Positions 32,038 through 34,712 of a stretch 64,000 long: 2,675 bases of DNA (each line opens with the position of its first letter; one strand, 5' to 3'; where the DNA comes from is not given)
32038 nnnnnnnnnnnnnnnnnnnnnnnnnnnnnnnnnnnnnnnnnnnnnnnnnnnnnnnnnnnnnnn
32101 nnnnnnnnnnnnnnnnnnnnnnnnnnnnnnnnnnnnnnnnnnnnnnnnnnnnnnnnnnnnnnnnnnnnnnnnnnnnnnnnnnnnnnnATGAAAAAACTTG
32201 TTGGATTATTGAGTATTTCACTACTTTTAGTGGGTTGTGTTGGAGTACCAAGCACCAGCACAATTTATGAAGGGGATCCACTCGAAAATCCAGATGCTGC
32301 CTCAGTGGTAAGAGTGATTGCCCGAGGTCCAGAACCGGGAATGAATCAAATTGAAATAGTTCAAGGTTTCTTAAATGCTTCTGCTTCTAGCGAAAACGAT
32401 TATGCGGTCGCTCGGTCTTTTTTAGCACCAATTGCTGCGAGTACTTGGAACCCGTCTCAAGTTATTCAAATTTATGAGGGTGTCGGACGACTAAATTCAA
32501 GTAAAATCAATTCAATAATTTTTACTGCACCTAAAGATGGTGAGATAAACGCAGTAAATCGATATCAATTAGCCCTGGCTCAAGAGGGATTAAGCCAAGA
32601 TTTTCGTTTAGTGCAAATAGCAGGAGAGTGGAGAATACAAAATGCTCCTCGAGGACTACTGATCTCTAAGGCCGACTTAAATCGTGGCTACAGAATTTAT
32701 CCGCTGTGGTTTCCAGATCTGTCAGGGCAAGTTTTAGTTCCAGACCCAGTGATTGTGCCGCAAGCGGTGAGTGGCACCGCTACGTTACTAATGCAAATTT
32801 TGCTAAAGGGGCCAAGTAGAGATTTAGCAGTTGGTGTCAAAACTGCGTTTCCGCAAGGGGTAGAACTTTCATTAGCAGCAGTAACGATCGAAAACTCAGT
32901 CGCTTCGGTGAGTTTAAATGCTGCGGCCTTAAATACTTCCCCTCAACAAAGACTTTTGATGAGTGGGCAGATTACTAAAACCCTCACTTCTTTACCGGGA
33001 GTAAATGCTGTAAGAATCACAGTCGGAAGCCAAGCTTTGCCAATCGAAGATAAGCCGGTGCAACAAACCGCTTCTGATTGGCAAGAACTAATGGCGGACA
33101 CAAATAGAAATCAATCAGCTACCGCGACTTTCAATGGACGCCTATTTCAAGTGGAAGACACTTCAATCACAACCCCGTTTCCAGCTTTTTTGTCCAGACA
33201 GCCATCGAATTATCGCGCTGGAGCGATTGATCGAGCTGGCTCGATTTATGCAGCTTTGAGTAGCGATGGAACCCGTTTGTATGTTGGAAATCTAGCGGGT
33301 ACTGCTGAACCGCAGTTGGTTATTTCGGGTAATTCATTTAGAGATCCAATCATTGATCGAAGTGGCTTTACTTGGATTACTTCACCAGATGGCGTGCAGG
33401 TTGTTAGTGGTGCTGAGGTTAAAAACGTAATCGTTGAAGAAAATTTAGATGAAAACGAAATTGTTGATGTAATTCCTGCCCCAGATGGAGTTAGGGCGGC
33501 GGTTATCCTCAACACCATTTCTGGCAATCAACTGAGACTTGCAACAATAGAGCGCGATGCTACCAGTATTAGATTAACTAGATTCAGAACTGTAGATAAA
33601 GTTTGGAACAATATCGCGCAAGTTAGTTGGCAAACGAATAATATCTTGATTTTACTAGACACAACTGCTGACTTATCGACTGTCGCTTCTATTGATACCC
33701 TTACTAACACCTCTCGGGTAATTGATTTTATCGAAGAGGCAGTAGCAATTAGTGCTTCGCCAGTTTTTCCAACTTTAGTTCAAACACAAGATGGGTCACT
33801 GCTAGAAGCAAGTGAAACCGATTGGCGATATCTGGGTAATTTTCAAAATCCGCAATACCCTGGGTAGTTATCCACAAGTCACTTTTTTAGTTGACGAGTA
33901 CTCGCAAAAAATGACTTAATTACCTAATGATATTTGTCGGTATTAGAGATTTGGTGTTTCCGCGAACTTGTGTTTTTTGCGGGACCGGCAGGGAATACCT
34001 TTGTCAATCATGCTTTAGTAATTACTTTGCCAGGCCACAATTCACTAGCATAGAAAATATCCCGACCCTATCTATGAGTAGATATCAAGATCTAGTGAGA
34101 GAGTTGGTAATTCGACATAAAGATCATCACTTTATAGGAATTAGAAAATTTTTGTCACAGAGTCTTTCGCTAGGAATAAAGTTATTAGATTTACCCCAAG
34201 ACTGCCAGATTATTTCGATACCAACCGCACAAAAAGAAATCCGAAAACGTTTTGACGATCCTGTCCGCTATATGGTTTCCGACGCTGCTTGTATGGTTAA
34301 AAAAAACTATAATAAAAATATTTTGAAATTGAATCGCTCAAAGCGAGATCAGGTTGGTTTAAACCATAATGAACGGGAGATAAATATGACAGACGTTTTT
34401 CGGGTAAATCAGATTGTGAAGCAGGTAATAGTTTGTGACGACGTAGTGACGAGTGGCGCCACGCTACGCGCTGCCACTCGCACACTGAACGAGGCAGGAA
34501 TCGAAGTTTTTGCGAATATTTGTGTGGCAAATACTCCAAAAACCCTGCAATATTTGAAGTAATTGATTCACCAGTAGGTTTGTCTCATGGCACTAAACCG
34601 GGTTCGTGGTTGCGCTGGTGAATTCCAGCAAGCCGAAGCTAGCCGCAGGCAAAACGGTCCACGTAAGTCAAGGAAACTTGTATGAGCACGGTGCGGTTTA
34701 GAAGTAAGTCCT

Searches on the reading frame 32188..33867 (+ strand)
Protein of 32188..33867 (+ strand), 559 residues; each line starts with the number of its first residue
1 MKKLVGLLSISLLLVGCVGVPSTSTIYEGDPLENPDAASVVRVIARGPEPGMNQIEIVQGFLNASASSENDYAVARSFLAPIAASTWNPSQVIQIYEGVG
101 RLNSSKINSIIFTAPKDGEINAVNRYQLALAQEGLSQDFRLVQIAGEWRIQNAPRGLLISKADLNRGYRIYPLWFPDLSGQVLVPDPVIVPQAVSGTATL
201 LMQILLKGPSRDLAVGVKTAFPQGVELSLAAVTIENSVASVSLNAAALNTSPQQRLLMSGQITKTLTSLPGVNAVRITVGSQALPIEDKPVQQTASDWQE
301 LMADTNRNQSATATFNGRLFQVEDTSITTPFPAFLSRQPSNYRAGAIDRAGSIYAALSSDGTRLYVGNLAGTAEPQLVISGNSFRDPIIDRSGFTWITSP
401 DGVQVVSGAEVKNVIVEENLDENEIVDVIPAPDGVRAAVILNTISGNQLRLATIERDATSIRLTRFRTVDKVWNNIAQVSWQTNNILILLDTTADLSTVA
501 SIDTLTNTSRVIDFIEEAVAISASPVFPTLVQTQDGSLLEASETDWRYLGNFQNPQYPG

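Call 54: search_protein_families(library=pfam, proteins=[window:32188-33867:+], max_evalue=0.00001)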
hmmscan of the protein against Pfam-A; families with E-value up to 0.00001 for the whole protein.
window:32188-33867:+ (559 aa): 2 families
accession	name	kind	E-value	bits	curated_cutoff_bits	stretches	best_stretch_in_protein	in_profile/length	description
PF10647.15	Gmad1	-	9.4e-19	68.7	20.5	1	317-558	1-251/251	Lipoprotein LpqB beta-propeller domain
PF10646.14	Germane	-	1.4e-14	55.1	23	1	173-282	2-114/117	Sporulation and spore germination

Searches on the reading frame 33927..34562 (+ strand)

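Call 55: search_protein_families(library=pfam, proteins=[window:33927-34562:+], max_evalue=0.00001)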
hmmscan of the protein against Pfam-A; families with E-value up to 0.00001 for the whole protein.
window:33927-34562:+ (211 aa): 2 families
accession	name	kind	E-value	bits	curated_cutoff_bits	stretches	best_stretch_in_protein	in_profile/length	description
PF00156.33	Pribosyltran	-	1.8e-06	27.8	26.3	1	164-204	87-127/158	Phosphoribosyl transferase domain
PF18912.6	DZR_2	-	9.7e-06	25.8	27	0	8-35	3-34/56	Double zinc ribbon domain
